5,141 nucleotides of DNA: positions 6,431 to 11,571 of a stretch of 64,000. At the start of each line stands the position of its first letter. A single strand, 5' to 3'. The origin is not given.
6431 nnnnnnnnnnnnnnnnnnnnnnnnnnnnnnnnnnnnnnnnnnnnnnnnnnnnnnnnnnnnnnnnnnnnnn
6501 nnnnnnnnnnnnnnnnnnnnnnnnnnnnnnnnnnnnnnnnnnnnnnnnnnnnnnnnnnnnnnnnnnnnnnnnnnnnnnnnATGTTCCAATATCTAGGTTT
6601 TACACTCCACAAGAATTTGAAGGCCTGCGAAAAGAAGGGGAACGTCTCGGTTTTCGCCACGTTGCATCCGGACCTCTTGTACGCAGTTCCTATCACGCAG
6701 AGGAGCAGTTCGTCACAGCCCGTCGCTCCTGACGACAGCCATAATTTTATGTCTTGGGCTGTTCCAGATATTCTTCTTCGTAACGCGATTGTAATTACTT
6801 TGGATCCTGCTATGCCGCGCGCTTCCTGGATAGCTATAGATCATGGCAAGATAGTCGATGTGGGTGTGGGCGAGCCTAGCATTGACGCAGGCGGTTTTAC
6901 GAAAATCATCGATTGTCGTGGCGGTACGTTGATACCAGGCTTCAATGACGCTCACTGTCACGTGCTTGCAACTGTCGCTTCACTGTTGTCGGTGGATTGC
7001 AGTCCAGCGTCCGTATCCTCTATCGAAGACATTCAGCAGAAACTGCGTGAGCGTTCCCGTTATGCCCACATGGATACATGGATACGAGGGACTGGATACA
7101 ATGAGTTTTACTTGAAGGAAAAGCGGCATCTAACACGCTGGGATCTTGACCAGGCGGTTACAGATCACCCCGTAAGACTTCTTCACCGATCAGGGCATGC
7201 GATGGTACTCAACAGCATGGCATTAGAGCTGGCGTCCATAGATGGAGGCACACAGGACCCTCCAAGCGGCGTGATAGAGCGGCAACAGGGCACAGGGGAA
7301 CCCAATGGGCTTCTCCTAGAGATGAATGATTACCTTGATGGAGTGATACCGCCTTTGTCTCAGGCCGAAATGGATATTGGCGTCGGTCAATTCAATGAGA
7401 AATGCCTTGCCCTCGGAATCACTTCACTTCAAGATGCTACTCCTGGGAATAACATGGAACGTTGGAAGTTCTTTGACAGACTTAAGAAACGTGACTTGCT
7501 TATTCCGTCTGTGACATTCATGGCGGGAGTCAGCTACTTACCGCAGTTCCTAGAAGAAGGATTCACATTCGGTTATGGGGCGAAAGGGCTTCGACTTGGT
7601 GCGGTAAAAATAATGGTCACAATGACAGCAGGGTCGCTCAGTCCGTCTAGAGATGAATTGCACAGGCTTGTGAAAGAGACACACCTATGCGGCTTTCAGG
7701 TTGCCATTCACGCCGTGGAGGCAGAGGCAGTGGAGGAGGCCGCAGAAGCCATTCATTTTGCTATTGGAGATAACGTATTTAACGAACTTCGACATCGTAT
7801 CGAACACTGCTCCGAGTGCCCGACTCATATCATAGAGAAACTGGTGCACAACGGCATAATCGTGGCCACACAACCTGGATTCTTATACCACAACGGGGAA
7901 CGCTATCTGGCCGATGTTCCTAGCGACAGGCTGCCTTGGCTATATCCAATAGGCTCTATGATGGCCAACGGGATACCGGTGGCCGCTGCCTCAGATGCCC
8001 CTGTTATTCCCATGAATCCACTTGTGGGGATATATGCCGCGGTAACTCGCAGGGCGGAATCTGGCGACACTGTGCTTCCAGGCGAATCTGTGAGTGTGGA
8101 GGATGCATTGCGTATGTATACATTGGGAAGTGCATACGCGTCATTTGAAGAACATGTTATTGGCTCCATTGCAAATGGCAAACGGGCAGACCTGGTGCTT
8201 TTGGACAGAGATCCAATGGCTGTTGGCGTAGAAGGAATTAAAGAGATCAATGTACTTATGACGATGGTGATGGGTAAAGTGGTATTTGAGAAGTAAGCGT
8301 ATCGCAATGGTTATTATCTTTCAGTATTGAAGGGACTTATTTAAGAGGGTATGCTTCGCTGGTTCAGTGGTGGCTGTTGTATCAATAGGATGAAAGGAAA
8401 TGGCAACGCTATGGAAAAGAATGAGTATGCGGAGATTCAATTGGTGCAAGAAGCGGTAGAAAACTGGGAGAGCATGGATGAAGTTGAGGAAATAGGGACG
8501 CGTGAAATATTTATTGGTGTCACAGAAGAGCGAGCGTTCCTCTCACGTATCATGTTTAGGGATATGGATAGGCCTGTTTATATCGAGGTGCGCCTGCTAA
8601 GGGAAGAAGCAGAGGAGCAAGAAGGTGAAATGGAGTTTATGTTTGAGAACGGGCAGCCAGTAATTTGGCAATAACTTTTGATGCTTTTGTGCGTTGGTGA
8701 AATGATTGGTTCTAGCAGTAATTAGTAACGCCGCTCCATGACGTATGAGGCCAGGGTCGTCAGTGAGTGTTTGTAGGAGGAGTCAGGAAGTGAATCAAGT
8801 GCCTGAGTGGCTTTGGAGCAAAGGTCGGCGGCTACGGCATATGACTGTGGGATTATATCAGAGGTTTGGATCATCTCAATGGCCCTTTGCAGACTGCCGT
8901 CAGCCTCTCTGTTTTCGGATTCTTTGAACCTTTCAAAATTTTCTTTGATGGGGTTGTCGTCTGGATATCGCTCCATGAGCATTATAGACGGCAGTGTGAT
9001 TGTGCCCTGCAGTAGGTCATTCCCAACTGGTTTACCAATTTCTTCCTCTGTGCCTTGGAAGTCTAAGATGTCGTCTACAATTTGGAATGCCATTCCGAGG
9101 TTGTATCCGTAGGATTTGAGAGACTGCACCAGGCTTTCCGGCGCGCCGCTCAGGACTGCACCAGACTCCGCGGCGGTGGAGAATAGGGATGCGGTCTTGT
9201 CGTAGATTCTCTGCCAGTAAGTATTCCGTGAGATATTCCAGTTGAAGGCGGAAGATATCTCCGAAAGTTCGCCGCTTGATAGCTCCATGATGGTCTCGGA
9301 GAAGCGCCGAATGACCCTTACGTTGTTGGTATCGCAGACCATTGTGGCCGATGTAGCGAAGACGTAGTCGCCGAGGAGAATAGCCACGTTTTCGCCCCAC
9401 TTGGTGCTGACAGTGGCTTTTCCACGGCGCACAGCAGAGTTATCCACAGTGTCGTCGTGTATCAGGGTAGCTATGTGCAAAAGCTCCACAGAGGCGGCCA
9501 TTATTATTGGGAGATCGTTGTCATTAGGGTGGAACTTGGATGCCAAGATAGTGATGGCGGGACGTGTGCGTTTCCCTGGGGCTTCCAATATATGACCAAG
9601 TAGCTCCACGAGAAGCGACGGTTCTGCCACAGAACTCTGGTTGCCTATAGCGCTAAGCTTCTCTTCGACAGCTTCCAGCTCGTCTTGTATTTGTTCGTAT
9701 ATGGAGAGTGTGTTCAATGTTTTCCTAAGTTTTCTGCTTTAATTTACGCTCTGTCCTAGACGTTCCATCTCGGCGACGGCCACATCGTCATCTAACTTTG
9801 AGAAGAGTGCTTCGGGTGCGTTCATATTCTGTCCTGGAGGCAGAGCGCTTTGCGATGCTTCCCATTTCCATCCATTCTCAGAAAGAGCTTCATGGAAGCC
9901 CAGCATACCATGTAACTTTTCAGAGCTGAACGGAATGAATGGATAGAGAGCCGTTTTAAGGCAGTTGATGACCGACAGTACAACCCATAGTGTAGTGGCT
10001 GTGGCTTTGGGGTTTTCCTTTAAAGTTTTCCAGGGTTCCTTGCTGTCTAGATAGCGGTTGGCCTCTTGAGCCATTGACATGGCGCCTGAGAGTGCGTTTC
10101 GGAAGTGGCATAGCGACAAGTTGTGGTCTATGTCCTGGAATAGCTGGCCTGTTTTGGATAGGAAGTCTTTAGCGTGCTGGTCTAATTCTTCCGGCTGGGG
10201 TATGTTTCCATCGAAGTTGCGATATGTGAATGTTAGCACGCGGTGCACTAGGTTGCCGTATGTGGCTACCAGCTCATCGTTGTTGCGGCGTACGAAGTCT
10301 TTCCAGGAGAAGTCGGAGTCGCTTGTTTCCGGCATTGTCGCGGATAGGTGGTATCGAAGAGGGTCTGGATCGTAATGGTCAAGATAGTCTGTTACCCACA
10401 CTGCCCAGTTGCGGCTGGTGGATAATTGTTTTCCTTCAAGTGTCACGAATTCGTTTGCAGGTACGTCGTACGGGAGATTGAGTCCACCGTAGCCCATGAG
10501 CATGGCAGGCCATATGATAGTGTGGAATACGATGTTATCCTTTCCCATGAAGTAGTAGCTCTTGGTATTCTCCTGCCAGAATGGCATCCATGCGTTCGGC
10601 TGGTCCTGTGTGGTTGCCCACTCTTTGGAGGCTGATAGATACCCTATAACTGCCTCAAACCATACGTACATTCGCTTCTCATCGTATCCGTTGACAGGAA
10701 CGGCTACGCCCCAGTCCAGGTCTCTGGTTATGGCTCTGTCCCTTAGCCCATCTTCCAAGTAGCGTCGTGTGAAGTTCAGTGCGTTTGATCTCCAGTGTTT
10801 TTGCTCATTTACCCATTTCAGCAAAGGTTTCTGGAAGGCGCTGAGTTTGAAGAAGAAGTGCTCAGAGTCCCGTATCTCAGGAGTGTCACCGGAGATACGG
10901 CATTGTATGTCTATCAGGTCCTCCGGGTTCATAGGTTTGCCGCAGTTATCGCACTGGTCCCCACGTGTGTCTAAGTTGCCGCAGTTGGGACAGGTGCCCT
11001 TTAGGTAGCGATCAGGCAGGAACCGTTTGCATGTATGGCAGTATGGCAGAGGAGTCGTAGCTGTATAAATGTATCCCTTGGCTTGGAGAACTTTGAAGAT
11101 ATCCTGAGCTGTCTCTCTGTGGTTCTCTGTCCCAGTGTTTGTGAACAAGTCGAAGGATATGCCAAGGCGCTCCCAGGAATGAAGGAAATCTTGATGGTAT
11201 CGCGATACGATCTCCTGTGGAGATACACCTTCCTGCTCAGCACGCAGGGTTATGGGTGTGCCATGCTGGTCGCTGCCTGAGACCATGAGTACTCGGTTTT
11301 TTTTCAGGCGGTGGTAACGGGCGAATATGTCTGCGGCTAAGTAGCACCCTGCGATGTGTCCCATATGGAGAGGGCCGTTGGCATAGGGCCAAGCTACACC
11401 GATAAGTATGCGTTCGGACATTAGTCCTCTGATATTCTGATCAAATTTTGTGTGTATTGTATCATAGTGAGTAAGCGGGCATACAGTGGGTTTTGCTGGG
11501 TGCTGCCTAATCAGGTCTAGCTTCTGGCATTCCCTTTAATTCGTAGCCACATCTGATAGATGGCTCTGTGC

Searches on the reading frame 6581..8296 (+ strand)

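Call 69: search_protein_families(library=padloc, proteins=[window:6581-8296:+], max_evalue=0.00001)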
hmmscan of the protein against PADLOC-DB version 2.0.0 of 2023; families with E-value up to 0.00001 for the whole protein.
window:6581-8296:+ (571 aa): 0 families

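Call 70: search_protein_families(library=pfam, proteins=[window:6581-8296:+], max_evalue=0.00001)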
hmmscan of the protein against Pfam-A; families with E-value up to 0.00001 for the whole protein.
window:6581-8296:+ (571 aa): 2 families
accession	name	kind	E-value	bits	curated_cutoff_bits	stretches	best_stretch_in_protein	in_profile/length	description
PF07969.17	Amidohydro_3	-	3e-85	287.9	29.7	1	108-569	1-472/472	Amidohydrolase family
PF01979.26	Amidohydro_1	-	1.8e-13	50.9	25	1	340-568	118-345/345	Amidohydrolase family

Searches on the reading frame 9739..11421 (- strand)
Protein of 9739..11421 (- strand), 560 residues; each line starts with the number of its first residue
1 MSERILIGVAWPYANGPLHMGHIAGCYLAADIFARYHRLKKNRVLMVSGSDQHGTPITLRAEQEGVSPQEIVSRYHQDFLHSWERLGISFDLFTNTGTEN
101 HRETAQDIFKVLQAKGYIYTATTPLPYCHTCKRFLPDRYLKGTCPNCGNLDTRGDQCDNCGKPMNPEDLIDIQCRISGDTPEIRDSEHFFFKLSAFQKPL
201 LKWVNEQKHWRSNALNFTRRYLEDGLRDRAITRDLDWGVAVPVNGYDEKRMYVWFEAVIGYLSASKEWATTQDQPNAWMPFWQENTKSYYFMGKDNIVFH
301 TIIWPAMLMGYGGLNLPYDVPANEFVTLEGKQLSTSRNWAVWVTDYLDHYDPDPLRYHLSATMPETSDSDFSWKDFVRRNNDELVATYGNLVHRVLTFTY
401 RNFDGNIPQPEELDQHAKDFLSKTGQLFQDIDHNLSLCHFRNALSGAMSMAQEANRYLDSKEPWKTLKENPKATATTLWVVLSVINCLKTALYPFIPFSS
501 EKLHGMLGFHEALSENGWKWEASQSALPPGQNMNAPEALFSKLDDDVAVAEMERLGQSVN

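Call 69: search_protein_families(library=padloc, proteins=[window:9739-11421:-], max_evalue=0.00001)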
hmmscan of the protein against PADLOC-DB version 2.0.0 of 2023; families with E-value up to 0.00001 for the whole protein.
window:9739-11421:- (560 aa): 0 families

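Call 70: search_protein_families(library=pfam, proteins=[window:9739-11421:-], max_evalue=0.00001)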
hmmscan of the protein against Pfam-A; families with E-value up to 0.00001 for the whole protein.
window:9739-11421:- (560 aa): 5 families
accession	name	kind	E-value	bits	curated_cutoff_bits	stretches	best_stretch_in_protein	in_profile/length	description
PF09334.17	tRNA-synt_1g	-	3.5e-154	513.7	20.1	1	5-396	1-391/391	tRNA synthetases class I (M)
PF00133.28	tRNA-synt_1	-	9e-18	64.6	22.7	1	10-249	30-251/414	tRNA synthetases class I (I, L, M and V)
PF19303.5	Anticodon_3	-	1.4e-15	57.9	23.5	1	408-549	2-141/152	Anticodon binding domain of methionyl tRNA ligase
PF08264.19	Anticodon_1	-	5.6e-08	33.2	25.1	1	418-520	2-106/148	Anticodon-binding domain of tRNA ligase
PF01406.26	tRNA-synt_1e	-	1e-07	32.1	27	0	16-122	21-125/301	tRNA synthetases class I (C) catalytic domain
